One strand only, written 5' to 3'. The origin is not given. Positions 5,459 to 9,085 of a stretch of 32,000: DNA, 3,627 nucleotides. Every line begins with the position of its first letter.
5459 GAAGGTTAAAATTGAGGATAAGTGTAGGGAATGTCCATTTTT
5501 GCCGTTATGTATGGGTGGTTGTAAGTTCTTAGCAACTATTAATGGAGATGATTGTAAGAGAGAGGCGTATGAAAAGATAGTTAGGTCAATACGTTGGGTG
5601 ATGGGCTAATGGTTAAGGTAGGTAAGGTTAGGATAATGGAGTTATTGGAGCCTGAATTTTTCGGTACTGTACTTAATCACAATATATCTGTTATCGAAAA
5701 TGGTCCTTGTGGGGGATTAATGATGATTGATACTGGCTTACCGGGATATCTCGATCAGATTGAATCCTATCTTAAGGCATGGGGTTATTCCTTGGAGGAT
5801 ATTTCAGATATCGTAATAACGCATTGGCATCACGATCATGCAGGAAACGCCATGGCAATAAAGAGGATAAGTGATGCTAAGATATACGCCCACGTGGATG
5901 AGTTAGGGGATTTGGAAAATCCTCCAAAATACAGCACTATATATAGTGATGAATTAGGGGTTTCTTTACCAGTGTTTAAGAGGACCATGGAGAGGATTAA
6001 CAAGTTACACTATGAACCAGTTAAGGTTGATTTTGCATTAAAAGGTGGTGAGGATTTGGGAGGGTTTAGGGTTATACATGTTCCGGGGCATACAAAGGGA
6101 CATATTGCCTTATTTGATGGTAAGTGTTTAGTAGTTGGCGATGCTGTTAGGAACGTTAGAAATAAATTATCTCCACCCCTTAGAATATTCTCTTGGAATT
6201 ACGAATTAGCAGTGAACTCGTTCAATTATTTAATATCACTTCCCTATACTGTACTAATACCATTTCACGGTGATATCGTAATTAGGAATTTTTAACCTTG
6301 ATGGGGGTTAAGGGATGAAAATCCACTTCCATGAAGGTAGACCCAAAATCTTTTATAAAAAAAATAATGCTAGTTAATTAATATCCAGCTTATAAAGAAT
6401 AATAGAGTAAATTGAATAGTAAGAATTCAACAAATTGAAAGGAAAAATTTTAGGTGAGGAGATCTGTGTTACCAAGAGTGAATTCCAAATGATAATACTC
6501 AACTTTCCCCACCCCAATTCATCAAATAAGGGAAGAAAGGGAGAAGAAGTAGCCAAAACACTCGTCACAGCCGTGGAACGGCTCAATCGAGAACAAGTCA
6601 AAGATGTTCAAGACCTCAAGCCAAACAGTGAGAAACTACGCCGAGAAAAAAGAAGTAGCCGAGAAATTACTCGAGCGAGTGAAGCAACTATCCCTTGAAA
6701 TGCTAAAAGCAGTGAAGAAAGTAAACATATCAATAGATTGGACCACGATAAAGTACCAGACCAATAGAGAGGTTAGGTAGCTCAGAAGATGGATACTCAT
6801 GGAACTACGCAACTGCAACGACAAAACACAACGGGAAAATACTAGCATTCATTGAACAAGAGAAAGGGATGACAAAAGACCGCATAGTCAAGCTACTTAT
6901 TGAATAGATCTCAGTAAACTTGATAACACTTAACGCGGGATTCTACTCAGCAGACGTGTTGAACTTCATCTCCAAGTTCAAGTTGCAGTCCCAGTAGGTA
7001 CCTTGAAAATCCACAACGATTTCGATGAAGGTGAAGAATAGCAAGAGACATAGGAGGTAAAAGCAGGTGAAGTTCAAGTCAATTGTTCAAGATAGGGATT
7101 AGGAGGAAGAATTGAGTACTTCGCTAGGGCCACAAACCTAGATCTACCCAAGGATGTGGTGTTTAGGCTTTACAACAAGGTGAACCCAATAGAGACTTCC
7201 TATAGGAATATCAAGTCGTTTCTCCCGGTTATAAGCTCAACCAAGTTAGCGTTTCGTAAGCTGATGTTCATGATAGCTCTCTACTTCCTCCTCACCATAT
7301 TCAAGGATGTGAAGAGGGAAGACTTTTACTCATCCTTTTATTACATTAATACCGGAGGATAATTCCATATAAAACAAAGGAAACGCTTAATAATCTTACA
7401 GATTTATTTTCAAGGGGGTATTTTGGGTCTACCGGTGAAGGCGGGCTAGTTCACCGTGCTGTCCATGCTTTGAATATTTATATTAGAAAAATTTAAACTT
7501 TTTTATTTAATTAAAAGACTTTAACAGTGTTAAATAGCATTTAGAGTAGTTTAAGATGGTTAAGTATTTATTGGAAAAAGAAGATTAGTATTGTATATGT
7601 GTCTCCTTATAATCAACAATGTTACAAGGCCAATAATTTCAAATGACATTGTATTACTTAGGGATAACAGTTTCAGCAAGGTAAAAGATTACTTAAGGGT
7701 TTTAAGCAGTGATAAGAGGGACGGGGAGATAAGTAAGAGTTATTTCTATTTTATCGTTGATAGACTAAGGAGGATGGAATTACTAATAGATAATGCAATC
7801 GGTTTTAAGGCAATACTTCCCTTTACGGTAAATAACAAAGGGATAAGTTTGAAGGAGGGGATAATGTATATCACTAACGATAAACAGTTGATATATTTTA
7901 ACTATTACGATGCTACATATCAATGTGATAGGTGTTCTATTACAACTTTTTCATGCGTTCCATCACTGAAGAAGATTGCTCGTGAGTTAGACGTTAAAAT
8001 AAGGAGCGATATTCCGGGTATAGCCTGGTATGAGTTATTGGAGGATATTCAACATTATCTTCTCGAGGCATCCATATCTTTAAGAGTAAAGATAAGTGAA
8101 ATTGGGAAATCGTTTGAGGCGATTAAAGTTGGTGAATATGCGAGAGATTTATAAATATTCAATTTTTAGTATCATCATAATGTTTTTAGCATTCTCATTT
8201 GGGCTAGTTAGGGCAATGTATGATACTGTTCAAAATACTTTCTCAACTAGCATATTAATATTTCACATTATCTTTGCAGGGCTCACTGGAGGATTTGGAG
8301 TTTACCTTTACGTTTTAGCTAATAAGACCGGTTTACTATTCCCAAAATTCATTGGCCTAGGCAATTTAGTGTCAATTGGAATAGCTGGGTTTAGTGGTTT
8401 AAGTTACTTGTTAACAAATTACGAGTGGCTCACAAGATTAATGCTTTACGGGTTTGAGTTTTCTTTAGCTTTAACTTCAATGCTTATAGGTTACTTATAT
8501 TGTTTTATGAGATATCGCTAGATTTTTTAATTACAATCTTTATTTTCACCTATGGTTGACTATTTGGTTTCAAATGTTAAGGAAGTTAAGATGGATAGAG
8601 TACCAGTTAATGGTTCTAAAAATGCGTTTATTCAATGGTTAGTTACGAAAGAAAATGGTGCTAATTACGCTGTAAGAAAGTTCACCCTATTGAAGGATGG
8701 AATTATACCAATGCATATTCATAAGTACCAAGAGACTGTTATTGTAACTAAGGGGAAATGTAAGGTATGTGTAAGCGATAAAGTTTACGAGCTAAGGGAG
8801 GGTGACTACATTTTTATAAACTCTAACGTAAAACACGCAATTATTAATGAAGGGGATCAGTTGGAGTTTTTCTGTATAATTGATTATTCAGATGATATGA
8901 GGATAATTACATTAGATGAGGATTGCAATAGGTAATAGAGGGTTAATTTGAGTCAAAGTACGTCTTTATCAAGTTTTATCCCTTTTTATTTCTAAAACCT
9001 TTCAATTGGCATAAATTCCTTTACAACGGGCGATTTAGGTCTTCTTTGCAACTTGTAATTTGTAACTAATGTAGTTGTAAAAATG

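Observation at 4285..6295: Compact small-ORF / radical SAM-SPASM / MBL-fold unit: candidate crenarchaeal RiPP or peptide-derived cofactor locus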

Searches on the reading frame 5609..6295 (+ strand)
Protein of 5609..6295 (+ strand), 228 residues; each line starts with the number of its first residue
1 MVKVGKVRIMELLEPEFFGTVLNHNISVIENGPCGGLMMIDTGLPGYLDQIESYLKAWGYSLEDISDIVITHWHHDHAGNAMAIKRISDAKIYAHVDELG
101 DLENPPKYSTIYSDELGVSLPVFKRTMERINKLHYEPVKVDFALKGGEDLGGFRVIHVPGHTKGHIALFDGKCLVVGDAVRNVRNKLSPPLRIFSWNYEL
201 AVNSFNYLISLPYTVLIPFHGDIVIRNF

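Call 3: search_protein_families(library=ncbifam, proteins=[window:5609-6295:+], max_evalue=0.01)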
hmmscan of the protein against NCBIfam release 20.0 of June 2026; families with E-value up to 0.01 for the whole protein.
window:5609-6295:+ (228 aa): 39 families (the best 25 are shown)
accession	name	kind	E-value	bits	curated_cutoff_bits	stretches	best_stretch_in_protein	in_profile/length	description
NF033105.1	bla_subclass_B3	equivalog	4.1e-16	59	240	1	36-166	33-151/257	subclass B3 metallo-beta-lactamase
NF012229.1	bla_class_B_core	domain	3.7e-11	43.4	100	1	35-167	24-135/139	metallo-beta-lactamase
TIGR03413.1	GSH_gloB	equivalog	5e-11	42.4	200.8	2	36-98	21-77/248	hydroxyacylglutathione hydrolase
NF033184.1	B3_Acin_new1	exception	8.2e-11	41.5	580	1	38-165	61-175/283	putative subclass B3 metallo-beta-lactamase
NF000458.2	blaPEDO-2_fam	exception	2e-09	37.3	550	1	36-171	62-186/285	PEDO-2 family subclass B3 metallo-beta-lactamase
NF047925.1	pyridox_lacton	equivalog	5.9e-09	36.1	325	1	51-169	75-193/268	4-pyridoxolactonase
NF053820.1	MBLfold_Strvi7410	exception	1.5e-08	34.4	525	1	36-96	34-96/343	Strvi_7410 family MBL fold metallo-hydrolase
NF045699.1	AHLLactAiiA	equivalog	1.5e-08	34.2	375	1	49-167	80-175/251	quorum-quenching N-acyl homoserine lactonase AiiA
NF000459.2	blaSPG-1_fam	exception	3.3e-08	33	550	1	31-104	57-129/285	SPG-1 family subclass B3 metallo-beta-lactamase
NF047339.1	blaCSR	exception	3.7e-08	32.9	600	1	25-180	61-207/295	CSR family subclass B3 metallo-beta-lactamase-like protein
NF000454.2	blaCPS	exception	5.6e-08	32.8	620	1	36-169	62-184/290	CPS family subclass B3 metallo-beta-lactamase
NF033106.1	blaL1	exception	1.1e-07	31.1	560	1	35-96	68-129/290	L1 family subclass B3 metallo-beta-lactamase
NF000405.1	HARLDQ_not_B3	exception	1.4e-07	31.3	350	1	24-141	38-155/267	HARLDQ motif MBL-fold protein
NF000457.2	blaPEDO-1_fam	exception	7.5e-07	28.9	550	1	36-167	62-181/286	PEDO-1 family subclass B3 metallo-beta-lactamase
NF012101.1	blaGOB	exception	8.6e-07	28.5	560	1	36-167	62-181/290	GOB family subclass B3 metallo-beta-lactamase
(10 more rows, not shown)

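Call 4: search_protein_families(library=pfam, proteins=[window:5609-6295:+], max_evalue=0.01)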
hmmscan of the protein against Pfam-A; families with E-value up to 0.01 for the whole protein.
window:5609-6295:+ (228 aa): 2 families
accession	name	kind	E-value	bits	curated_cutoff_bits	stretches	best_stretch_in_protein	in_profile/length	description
PF00753.33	Lactamase_B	-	2e-31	109.9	22.7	1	20-220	2-196/196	Metallo-beta-lactamase superfamily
PF12706.13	Lactamase_B_2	-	0.00097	19.2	27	1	59-114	25-82/200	Beta-lactamase superfamily domain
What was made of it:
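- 5609..6295 (+): MBL-fold metallo-hydrolase, 228 aa, with its ATG overlapping the rSAM stop (TAATG). Facultative accessory enzyme. Pfam Lactamase_B E 2e-31 (call 4).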

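Call 33: search_solved_structures(query=window:5609-6292:+, max_evalue=0.0001)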
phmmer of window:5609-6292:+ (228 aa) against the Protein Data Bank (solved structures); distinct sequences matched with E-value up to 0.0001: 38.
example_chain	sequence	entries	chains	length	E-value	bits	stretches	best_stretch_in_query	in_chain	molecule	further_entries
4xuk_A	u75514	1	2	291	5e-10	42.8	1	36-181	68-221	Putative hydrolase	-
6dr8_A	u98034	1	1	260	5.2e-09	39.5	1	27-181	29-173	Beta-lactamase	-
6n36_A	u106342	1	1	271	1.1e-08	38.4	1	36-95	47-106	Beta-lactamase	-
4ad9_A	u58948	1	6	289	4.7e-08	36.3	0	26-84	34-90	BETA-LACTAMASE-LIKE PROTEIN 2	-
6nc5_A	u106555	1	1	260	6.7e-08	35.8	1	27-181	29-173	Beta-lactamase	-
6dqh_A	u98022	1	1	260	7.3e-08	35.7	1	27-181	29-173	Beta-lactamase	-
8ewo_A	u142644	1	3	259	7.7e-08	35.6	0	49-97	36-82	PA1813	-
5aeb_A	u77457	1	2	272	1.1e-07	35.1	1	36-95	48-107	LRA-12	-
6e0s_A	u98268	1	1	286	1.9e-07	34.4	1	32-98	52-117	MEM-A1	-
7l0b_A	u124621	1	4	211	3.2e-07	33.6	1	55-207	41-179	Hydroxyacylglutathione hydrolase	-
8zxg_A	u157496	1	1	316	1.2e-06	31.7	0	37-80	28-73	Paraoxonase from Bacillus sp. strain S3wahi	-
5iqk_A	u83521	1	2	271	1.3e-06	31.6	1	27-115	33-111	beta-lactamase Rm3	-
6dn4_A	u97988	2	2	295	1.4e-06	31.5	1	27-181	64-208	Beta-lactamase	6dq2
5hif_A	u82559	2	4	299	1.6e-06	31.3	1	33-180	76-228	reconstructed lactonase ancestor, Anc1-MPH | dihydrocoumarin hydrolase, AncDHCH1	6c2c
9bzb_A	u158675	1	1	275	1.8e-06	31.1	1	25-181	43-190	putative metallo beta lactamase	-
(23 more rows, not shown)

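Call 36: find_homologous_proteins(query=window:5609-6292:+, max_evalue=1e-20)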
Query window:5609-6292:+ (228 aa): 39 proteins with E <= 1e-20 among 332 candidates.
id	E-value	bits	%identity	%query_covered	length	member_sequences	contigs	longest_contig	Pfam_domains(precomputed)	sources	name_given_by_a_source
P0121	1.1e-152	525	100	100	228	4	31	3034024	PF23023.2,PF00753.34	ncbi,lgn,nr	ncbi:MBL fold metallo-hydrolase [Saccharolobus solfataricus]|nr:MBL fold metallo-hydrolase [Saccharo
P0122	2.1e-134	465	86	100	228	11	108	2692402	PF00753.34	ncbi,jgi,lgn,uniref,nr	ncbi:MBL fold metallo-hydrolase [Saccharolobus islandicus]|uniref:Zn-dependent hydrolase, including 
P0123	2.5e-94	334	64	99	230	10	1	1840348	PF23023.2,PF00753.34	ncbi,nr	ncbi:MBL fold metallo-hydrolase [Metallosphaera cuprina]|nr:MBL fold metallo-hydrolase [Metallosphae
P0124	5.9e-93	329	64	99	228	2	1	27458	PF00753.34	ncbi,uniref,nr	ncbi:Hydroxyacylglutathione hydrolase [Metallosphaera sp. J1]|uniref:MBL fold metallo-hydrolase n=1 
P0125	1.1e-90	322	62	99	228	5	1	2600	PF00753.34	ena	-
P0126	3.1e-90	320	59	99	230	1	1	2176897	PF00753.34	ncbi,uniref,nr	ncbi:MBL fold metallo-hydrolase [Metallosphaera tengchongensis]|uniref:MBL fold metallo-hydrolase n=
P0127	3.0e-88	314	62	98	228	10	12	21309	PF23023.2,PF00753.34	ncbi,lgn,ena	ncbi:MAG: MBL fold metallo-hydrolase [Saccharolobus sp.]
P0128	1.7e-86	308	61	98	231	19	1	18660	PF23023.2,PF00753.34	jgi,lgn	jgi:glyoxylase-like metal-dependent hydrolase (beta-lactamase superfamily II)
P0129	1.0e-85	305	59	99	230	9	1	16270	PF23023.2,PF00753.34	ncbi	-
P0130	2.4e-82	294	59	98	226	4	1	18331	PF23023.2,PF00753.34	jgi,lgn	-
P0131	1.5e-81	292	60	98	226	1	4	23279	PF23023.2,PF00753.34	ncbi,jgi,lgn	jgi:glyoxylase-like metal-dependent hydrolase (beta-lactamase superfamily II)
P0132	3.2e-81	291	59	99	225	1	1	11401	PF23023.2,PF00753.34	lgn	-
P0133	8.3e-81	289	59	98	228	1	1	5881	PF23023.2,PF00753.34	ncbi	-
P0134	2.4e-80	288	61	97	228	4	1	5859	PF23023.2,PF00753.34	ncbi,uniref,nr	ncbi:MBL fold metallo-hydrolase [Acidianus sp. RZ1]|uniref:MBL fold metallo-hydrolase n=1 Tax=Acidia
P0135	4.7e-80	287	57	98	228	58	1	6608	PF12706.14,PF23023.2,PF00753.34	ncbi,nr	ncbi:MAG: MBL fold metallo-hydrolase [Sulfolobales archaeon]|nr:MBL fold metallo-hydrolase [Sulfolob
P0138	4.6e-79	284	57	98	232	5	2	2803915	PF23023.2,PF00753.34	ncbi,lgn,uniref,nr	ncbi:MBL fold metallo-hydrolase [Sulfurisphaera ohwakuensis]|uniref:Glyoxylase-like metal-dependent 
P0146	2.7e-76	275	54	99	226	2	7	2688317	PF00753.34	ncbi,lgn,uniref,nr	ncbi:MBL fold metallo-hydrolase [Sulfolobus sp. A20]|uniref:MBL fold metallo-hydrolase n=1 Tax=Sulfo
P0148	3.2e-74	268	54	99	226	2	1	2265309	PF23023.2,PF00753.34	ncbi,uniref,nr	ncbi:MBL fold metallo-hydrolase [Acidianus sulfidivorans JP7]|uniref:MBL fold metallo-hydrolase n=1 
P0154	8.3e-52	194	45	96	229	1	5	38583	PF00753.34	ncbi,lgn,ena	-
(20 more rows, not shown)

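Call 38: find_encoding_contigs(protein=P0138, flank=8000, max_places=1)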
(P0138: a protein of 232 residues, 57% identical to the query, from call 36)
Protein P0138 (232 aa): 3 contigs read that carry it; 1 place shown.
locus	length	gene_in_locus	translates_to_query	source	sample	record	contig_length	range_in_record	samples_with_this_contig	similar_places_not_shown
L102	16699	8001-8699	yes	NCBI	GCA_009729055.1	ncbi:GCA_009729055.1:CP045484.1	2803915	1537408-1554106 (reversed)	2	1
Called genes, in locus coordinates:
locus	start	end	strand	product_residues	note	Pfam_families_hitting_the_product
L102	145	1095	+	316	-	PF01548:DEDD_Tnp_IS110, PF02371:Transposase_20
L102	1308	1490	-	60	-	-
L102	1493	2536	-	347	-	PF14210:DUF4322, PF01609:DDE_Tnp_1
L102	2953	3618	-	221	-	-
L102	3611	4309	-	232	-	-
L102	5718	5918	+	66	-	-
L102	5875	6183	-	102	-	PF05016:ParE_toxin (weak)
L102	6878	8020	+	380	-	PF01136:Peptidase_U32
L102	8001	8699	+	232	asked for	PF00753:Lactamase_B, PF23023:Anti-Pycsar_Apyc1 (weak)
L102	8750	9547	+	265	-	-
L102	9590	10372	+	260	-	PF01435:Peptidase_M48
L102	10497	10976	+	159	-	PF00300:His_Phos_1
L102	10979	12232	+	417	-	PF02541:Ppx-GppA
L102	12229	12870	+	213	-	PF02223:Thymidylate_kin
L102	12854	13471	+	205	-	PF02223:Thymidylate_kin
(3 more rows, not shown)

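Call 39: find_encoding_contigs(protein=P0148, flank=8000, max_places=1)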
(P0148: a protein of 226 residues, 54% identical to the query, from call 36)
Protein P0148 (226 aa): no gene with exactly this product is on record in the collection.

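Call 40: find_encoding_contigs(protein=P0146, flank=8000, max_places=1)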
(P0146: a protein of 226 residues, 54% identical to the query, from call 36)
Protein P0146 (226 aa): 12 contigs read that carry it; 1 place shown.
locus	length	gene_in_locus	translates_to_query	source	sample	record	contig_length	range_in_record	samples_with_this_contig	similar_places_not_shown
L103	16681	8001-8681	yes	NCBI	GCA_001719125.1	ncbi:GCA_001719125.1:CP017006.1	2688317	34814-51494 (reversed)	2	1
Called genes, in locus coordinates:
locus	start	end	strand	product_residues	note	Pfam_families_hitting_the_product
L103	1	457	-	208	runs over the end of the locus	PF00174:Oxidored_molyb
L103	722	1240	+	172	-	-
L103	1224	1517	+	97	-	-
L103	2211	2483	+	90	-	-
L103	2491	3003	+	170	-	PF04343:DUF488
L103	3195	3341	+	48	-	-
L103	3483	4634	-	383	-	PF06157:DUF973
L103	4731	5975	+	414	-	PF00534:Glycos_transf_1, PF13692:Glyco_trans_1_4, PF20706:GT4-conflict (weak)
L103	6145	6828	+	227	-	PF01209:Ubie_methyltran, PF07021:MetW (weak), PF13649:Methyltransf_25, PF13847:Methyltransf_31 (weak), PF08241:Methyltransf_11, PF08242:Methyltransf_12 (weak)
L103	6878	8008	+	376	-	PF01136:Peptidase_U32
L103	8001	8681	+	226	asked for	PF00753:Lactamase_B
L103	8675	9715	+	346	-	PF04055:Radical_SAM, PF13186:SPASM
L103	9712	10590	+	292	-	PF13353:Fer4_12 (weak), PF04055:Radical_SAM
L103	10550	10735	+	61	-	-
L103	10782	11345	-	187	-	PF07185:DUF1404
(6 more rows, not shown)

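Call 62: predict_structure(alignment_id=A2)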
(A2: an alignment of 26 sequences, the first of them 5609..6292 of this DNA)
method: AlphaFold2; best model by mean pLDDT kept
length: 228 residues; sequences in the alignment: 26
mean_pLDDT: 94.9   pTM: 0.92
mean pLDDT of the five models: 94.9, 94.5, 94.4, 94.3, 93.7
residues with pLDDT >= 90: 201; 70-90: 24; 50-70: 3; < 50: 0
segments of 3 or more residues with pLDDT < 50: none
pLDDT, mean of each block of 10 residues (from residue 1): 87 92 95 95 96 97 99 96 98 98 90 90 94 93 98 97 98 97 94 96 98 96 85
secondary structure, 60 per line:
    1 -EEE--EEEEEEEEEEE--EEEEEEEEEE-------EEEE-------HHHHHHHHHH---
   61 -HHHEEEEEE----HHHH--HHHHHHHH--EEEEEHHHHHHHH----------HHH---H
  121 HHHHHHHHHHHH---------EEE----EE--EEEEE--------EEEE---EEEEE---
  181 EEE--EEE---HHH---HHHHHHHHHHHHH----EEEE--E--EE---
elements in order: E2-4 E7-17 E20-29 E37-40 H48-57 E65-70 H75-78 H81-88 E91-95 H96-103 H120-132 E142-144 E153-157 E166-169 E173-177 E181-183 E186-188 H198-210 E215-218

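Call 64: fold_search(model_id=the predicted structure, library=pdb)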
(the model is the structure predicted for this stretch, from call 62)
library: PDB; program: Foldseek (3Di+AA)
matches with E <= 10: 905; with E <= 0.001: 611
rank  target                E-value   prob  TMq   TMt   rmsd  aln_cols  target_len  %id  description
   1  2zo4                  4.3e-13  1.00  0.71  0.55   5.6       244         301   21  Crystal structure of metallo-beta-lactamase family protein TTHA1429 from Thermus thermophilus HB8 (released 2009-03-17)
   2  6dq2                  2.7e-12  1.00  0.61  0.55   5.7       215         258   21  Cronobacter sakazakii (Enterobacter sakazakii) Metallo-beta-lactamse HARLDQ motif mutant S60 (released 2019-06-12)
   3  4xuk_A                1.1e-11  1.00  0.60  0.49   6.7       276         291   20  Crystal structure of hydrolase AbOPH in beta lactamase superfamily (released 2015-10-21)
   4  6n36                  1.2e-11  1.00  0.61  0.53   6.2       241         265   21  Beta-lactamase from Chitinophaga pinensis (released 2018-11-28)
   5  2zwr_B                1.7e-11  1.00  0.65  0.71   5.4       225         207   24  Crystal structure of TTHA1623 from thermus thermophilus HB8 (released 2009-10-06)
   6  4ad9_E                2.0e-11  1.00  0.57  0.46   7.5       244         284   20  Crystal structure of human LACTB2. (released 2012-02-01)
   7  6nc5                  2.5e-11  1.00  0.63  0.56   5.4       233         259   21  Cronobacter sakazakii (Enterobacter sakazakii) Metallo-beta-lactamse HARLDQ motif (released 2019-12-25)
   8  2gmn_A                2.7e-11  1.00  0.59  0.52   7.7       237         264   20  Crystal structure of BJP-1, a subclass B3 metallo-beta-lactamase of Bradyrhizobium japonicum (released 2007-04-24)
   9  6dr8                  2.8e-11  1.00  0.64  0.59   4.7       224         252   22  Metallo-beta-lactamase from Cronobacter sakazakii (Enterobacter sakazakii) HARLDQ motif mutant S60/R118H/Q121H/K254H (released 2019-06-19)
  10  4ad9_B                3.4e-11  1.00  0.59  0.48   6.8       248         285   20  Crystal structure of human LACTB2. (released 2012-02-01)
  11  5ngg_A                4.1e-11  1.00  0.62  0.53   6.6       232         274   22  Crystal structure of the subclass B3 metallo-beta-lactamase BJP-1 in complex with acetate anion (released 2017-09-27)
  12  3lvz_B                4.4e-11  1.00  0.62  0.52   6.9       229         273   23  New refinement of the crystal structure of BJP-1, a subclass B3 metallo-beta-lactamase of Bradyrhizobium japonicum (released 2011-01-12)
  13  6dqh                  4.6e-11  1.00  0.62  0.57   4.9       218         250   21  Cronobacter sakazakii (Enterobacter sakazakii) Metallo-beta-lactamse HARLDQ motif (released 2019-06-19)
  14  2zwr_A                5.2e-11  1.00  0.66  0.75   5.4       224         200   22  Crystal structure of TTHA1623 from thermus thermophilus HB8 (released 2009-10-06)
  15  2zzi_A                5.2e-11  1.00  0.65  0.74   4.7       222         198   21  Crystal structure of TTHA1623 in a di-iron-bound form (released 2010-01-05)
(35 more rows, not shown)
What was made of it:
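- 5609..6295 (+): AF2 pLDDT is 94.9, and the nearest folds are generic small MBL hydrolases (calls 62, 64).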

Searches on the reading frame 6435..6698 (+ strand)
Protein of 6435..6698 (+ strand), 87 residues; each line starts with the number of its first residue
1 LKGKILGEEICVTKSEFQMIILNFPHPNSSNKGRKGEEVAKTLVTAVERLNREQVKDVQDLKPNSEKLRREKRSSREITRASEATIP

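Call 53: search_protein_families(library=pfam, proteins=[window:6435-6698:+], max_evalue=1)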
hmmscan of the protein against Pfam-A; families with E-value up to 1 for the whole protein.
window:6435-6698:+ (87 aa): 2 families
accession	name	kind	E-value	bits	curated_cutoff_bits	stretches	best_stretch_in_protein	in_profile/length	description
PF14210.11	DUF4322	-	0.0063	16.8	27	1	31-47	24-40/66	Domain of unknown function (DUF4322)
PF10354.15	BMT5-like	-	0.13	13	24.7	1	13-35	74-96/168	rRNA (uridine-N3-)-methyltransferase BTM5-like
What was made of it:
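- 6336..7433 (.): Decayed insertion sequence with perfect 14-nt terminal inverted repeats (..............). Not part of the system; it splits the cluster in this genome. Weak DUF4322 transposase-fragment hits (call 53).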

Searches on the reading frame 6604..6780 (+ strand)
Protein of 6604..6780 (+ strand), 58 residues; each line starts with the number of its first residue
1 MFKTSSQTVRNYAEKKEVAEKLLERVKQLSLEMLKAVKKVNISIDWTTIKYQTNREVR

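Call 53: search_protein_families(library=pfam, proteins=[window:6604-6780:+], max_evalue=1)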
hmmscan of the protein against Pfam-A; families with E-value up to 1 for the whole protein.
window:6604-6780:+ (58 aa): 1 family
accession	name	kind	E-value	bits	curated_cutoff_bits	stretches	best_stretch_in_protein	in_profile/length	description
PF14210.11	DUF4322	-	0.028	14.7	27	1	1-15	52-66/66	Domain of unknown function (DUF4322)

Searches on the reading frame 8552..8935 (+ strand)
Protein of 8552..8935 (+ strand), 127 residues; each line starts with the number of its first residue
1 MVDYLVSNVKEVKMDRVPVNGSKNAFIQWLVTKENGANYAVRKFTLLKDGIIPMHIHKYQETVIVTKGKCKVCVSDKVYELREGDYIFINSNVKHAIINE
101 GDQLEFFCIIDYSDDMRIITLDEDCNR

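Call 53: search_protein_families(library=pfam, proteins=[window:8552-8935:+], max_evalue=1)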
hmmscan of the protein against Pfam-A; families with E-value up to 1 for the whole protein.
window:8552-8935:+ (127 aa): 13 families
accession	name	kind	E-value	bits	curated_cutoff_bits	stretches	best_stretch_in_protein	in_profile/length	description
PF07883.17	Cupin_2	-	5e-16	58.6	27.2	1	44-109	3-69/70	Cupin domain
PF02311.25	AraC_binding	-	7.1e-07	29.5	21.1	1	53-108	17-73/135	AraC-like ligand binding domain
PF00190.28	Cupin_1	-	1.7e-06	28.1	22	1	41-117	35-121/151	Cupin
PF01050.24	MannoseP_isomer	-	4.2e-06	27.4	23.6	1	34-102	23-92/116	Mannose-6-phosphate isomerase C-terminal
PF06339.18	Ectoine_synth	-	3.3e-05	24.6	27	1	10-110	7-107/127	Ectoine synthase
PF05899.18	Cupin_3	-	0.00024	21.2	23.5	1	58-91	24-58/74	EutQ-like cupin domain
PF05118.21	Asp_Arg_Hydrox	-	0.0015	18.9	22.6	1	65-112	107-154/157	Aspartyl/Asparaginyl beta-hydroxylase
PF14499.12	DUF4437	-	0.0035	17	24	1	8-104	140-238/250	Domain of unknown function (DUF4437)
PF12973.13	Cupin_7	-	0.0038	17.4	27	1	43-98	37-88/105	ChrR Cupin-like domain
PF12852.13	Cupin_6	-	0.014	15.6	26.7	1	62-99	37-76/183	Cupin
PF07385.18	Lyx_isomer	-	0.061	13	20.8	1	34-84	82-130/222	D-lyxose isomerase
PF22200.2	ExsA_N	-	0.11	13.4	27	1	63-93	4-34/136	ExsA N-terminal regulatory domain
PF07731.20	Cu-oxidase_2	-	0.23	11.7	20.4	1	8-69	24-72/137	Multicopper oxidase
